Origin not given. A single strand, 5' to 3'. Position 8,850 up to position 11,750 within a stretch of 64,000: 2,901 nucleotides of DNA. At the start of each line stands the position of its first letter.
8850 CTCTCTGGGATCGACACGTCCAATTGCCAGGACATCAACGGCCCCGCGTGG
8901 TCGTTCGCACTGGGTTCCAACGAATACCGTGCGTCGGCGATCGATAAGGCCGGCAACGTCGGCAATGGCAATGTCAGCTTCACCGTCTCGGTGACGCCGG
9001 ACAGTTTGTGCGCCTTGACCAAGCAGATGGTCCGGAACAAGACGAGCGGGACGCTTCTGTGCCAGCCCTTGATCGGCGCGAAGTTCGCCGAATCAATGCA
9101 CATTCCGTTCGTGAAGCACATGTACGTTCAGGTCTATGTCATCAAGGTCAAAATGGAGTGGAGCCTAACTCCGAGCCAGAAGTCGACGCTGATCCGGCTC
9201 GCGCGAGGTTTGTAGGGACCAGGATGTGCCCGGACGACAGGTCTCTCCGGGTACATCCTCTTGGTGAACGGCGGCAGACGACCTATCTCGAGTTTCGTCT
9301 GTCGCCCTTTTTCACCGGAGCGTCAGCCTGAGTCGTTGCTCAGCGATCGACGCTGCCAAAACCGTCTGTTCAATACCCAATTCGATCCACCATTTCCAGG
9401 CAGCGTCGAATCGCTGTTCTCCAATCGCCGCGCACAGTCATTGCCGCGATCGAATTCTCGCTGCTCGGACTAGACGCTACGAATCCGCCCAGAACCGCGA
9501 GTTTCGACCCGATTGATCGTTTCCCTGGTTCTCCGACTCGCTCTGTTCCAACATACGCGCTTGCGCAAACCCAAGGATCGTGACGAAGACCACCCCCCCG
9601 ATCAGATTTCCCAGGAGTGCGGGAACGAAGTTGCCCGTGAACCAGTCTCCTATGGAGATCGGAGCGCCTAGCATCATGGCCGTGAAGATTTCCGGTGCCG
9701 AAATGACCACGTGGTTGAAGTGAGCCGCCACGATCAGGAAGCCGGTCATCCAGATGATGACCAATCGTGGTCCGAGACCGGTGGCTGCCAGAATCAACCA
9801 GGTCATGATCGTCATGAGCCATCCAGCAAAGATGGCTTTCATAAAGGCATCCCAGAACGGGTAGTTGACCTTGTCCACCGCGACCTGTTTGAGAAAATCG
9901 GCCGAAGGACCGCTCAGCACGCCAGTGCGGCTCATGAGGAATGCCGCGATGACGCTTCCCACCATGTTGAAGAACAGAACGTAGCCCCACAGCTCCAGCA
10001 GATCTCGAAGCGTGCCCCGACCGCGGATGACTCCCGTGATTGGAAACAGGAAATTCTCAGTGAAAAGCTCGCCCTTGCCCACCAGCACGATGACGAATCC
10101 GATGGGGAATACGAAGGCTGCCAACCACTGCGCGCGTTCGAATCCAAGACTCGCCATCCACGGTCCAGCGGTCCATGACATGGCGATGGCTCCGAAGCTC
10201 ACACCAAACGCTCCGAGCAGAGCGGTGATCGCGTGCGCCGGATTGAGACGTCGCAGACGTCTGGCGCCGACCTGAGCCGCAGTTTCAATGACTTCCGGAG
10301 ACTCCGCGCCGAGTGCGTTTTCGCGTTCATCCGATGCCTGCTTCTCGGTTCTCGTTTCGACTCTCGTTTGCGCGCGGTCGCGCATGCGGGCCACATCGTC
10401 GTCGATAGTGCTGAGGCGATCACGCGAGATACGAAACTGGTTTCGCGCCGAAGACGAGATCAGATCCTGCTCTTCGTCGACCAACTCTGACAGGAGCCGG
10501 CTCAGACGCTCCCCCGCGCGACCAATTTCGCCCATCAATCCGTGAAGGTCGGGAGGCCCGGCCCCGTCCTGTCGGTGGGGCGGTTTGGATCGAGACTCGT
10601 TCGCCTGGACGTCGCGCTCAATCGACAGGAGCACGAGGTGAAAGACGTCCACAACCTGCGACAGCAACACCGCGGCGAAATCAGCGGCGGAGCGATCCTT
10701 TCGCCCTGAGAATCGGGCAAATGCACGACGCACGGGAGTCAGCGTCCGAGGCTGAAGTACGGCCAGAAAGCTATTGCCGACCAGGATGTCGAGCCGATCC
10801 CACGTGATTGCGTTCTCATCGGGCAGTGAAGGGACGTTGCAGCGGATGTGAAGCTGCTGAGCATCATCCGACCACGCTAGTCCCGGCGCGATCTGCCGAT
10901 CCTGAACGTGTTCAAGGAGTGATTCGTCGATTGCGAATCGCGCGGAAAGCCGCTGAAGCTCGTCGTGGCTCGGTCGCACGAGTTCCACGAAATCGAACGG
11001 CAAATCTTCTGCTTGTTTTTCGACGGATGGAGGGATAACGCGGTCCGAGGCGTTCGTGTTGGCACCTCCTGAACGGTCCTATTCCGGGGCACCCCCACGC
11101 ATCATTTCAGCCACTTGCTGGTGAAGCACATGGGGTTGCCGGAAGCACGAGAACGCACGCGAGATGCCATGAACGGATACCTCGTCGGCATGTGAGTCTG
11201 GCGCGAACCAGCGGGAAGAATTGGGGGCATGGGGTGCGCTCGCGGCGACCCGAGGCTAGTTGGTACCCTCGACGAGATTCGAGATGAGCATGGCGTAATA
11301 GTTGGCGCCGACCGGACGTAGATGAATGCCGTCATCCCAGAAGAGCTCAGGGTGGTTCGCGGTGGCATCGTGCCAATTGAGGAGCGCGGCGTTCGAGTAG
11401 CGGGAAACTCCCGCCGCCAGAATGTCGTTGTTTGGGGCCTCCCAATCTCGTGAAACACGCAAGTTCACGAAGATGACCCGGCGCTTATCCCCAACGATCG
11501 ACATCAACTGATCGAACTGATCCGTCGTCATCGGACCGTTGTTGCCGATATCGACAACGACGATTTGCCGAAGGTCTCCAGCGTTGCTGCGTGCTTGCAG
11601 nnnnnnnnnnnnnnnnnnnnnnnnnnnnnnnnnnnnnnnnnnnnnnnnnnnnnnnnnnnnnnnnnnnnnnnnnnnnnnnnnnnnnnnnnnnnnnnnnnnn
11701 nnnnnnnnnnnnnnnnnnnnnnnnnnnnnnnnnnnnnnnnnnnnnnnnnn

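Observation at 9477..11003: CorA-like cytoplasmic funnel domain fused to a formate/nitrite-transporter channel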

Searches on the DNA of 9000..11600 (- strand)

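Call 63: search_rna_families(source=window, start=9000, end=11600, threshold=evalue, max_evalue=1)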
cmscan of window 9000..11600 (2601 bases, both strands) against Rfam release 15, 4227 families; matches with E-value up to 1: 0.
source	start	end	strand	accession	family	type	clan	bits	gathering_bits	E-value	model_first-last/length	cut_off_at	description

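Call 64: search_rna_families(sources=[L005, L007, L008, L009, L010, L011, L012, L013, L014, L015, L017], threshold=gathering)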
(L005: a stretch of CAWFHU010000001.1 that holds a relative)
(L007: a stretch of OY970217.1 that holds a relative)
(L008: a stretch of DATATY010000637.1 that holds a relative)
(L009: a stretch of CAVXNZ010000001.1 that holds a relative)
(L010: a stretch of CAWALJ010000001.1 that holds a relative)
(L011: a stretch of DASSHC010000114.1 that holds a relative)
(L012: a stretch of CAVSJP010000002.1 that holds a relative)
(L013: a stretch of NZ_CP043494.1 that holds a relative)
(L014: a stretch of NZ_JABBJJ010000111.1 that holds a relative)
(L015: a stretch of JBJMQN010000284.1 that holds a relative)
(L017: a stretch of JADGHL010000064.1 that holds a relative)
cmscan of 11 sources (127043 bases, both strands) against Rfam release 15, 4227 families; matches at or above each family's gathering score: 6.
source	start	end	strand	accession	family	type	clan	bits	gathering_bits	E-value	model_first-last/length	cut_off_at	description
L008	1774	1846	+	RF00005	tRNA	Gene; tRNA;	CL00001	74.3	29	4.2e-14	1-71/71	no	tRNA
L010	12522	12594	-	RF00005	tRNA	Gene; tRNA;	CL00001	74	29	5e-14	1-71/71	no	tRNA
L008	1671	1743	+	RF00005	tRNA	Gene; tRNA;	CL00001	68.8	29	1.3e-12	1-71/71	no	tRNA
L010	11578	11661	-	RF00005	tRNA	Gene; tRNA;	CL00001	58.9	29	7.2e-10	1-71/71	no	tRNA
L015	4566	4636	+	RF00005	tRNA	Gene; tRNA;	CL00001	54.2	29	1.4e-08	1-71/71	no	tRNA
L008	1568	1652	+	RF00005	tRNA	Gene; tRNA;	CL00001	50.5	29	1.4e-07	1-71/71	no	tRNA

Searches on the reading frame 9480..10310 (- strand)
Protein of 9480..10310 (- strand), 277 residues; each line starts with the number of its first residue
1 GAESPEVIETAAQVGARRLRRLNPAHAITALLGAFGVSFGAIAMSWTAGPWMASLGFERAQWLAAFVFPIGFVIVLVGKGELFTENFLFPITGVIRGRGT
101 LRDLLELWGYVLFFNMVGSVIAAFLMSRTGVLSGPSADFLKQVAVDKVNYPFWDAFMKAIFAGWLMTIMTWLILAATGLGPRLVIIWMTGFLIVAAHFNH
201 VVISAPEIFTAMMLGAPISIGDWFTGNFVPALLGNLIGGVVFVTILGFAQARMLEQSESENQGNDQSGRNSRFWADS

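Call 34: search_solved_structures(query=window:9480-10310:-, max_evalue=0.001, show_alignments=5)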
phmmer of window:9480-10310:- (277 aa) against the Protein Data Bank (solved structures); distinct sequences matched with E-value up to 0.001: 14.
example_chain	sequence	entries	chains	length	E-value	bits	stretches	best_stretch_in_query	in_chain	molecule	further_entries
9v2a_A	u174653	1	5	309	6.8e-23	84.9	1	4-246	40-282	Low-CO2 inducible protein LCIA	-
3tds_E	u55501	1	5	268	8.1e-16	61.6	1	13-245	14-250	formate/nitrite transporter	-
3tdo_A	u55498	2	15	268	3.2e-15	59.7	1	13-245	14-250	Putative formate/nitrite transporter | formate/nitrite transporter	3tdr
3te2_A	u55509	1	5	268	6.6e-15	58.6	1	27-245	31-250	formate/nitrite transporter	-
3tdx_A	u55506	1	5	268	8.5e-15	58.3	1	13-245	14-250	formate/nitrite transporter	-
3te0_A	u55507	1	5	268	1.2e-14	57.8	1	13-245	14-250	formate/nitrite transporter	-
3tdp_A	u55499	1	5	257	1.4e-14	57.6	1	17-245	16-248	formate/nitrite transporter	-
3te1_A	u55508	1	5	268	1.8e-14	57.2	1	13-245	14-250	formate/nitrite transporter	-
6vqq_A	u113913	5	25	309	6.7e-13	52.1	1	56-245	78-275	Formate-nitrite transporter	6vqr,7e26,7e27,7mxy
3kly_A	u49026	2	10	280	1.2e-12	51.2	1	5-244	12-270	Putative formate transporter 1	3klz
4fc4_A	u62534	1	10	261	8.7e-08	35.3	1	30-251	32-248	Nitrite transporter NirC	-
3kcu_A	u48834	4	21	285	1.3e-07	34.8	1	42-244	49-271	Probable formate transporter 1 | Formate channel FocA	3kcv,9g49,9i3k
9g4d_A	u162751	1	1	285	8.5e-07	32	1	42-244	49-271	Formate channel FocA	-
3q7k_A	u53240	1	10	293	1.5e-06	31.2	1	43-244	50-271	Probable formate transporter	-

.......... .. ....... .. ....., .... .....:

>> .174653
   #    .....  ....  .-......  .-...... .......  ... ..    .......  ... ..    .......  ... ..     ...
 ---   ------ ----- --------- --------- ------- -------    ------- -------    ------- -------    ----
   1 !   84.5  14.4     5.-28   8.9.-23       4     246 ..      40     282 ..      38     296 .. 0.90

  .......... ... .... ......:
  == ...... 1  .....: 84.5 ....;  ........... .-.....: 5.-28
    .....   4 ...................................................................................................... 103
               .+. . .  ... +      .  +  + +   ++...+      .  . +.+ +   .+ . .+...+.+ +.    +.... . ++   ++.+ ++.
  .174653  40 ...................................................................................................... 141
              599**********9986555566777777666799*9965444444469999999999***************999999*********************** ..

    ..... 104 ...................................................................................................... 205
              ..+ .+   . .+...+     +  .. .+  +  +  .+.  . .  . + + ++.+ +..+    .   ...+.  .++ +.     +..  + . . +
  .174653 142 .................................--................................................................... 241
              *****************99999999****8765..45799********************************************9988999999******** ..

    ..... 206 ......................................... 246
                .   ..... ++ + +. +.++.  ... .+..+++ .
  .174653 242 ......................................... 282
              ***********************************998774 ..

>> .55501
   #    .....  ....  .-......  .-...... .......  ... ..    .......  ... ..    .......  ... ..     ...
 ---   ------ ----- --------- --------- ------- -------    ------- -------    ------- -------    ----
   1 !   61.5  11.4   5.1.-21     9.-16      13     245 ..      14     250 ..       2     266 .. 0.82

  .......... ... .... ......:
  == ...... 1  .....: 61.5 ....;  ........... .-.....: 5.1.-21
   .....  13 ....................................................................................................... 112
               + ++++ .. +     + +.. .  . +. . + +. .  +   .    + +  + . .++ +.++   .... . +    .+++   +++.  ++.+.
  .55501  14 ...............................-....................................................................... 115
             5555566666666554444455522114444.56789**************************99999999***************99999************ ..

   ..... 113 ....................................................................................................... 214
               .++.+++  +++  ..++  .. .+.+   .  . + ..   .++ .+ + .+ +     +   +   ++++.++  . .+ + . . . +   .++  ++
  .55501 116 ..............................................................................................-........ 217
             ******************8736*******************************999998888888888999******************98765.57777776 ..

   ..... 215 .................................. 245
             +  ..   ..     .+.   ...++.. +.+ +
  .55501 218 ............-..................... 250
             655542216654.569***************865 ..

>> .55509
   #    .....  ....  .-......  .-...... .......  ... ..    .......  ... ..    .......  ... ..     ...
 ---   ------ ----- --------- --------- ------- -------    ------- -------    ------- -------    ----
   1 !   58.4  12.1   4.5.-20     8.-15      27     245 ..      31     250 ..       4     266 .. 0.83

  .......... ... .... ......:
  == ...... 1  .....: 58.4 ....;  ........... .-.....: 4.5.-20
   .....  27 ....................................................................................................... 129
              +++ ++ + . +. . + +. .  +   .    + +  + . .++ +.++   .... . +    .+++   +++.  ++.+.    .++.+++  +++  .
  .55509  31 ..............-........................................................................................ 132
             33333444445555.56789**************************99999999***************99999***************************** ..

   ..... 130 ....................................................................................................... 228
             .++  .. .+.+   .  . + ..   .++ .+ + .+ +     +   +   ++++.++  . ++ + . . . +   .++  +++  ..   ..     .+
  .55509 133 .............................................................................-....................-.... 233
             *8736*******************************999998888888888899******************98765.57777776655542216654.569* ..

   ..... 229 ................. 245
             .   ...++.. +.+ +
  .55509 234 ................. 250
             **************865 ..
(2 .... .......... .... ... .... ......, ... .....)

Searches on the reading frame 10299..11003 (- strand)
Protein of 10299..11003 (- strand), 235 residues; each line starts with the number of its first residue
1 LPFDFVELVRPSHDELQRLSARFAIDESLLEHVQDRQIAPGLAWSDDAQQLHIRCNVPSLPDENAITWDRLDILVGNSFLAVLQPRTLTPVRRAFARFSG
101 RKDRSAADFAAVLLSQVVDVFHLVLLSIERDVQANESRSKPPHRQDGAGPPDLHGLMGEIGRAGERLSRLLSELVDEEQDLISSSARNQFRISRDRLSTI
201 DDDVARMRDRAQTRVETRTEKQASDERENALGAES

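Call 16: search_solved_structures(query=window:10299-11003:-, max_evalue=10, show_alignments=2)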
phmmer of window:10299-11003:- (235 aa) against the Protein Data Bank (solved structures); distinct sequences matched with E-value up to 10: 2.
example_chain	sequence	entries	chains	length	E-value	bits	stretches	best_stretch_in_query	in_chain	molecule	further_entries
1tzt_A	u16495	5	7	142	0.77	12.7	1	162-210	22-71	N utilization substance protein B homolog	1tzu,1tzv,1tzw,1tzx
8dxn_A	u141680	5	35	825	1.1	12.3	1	34-87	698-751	Volume-regulated anion channel subunit LRRC8C,Volume-regulated anion channel subunit LRRC8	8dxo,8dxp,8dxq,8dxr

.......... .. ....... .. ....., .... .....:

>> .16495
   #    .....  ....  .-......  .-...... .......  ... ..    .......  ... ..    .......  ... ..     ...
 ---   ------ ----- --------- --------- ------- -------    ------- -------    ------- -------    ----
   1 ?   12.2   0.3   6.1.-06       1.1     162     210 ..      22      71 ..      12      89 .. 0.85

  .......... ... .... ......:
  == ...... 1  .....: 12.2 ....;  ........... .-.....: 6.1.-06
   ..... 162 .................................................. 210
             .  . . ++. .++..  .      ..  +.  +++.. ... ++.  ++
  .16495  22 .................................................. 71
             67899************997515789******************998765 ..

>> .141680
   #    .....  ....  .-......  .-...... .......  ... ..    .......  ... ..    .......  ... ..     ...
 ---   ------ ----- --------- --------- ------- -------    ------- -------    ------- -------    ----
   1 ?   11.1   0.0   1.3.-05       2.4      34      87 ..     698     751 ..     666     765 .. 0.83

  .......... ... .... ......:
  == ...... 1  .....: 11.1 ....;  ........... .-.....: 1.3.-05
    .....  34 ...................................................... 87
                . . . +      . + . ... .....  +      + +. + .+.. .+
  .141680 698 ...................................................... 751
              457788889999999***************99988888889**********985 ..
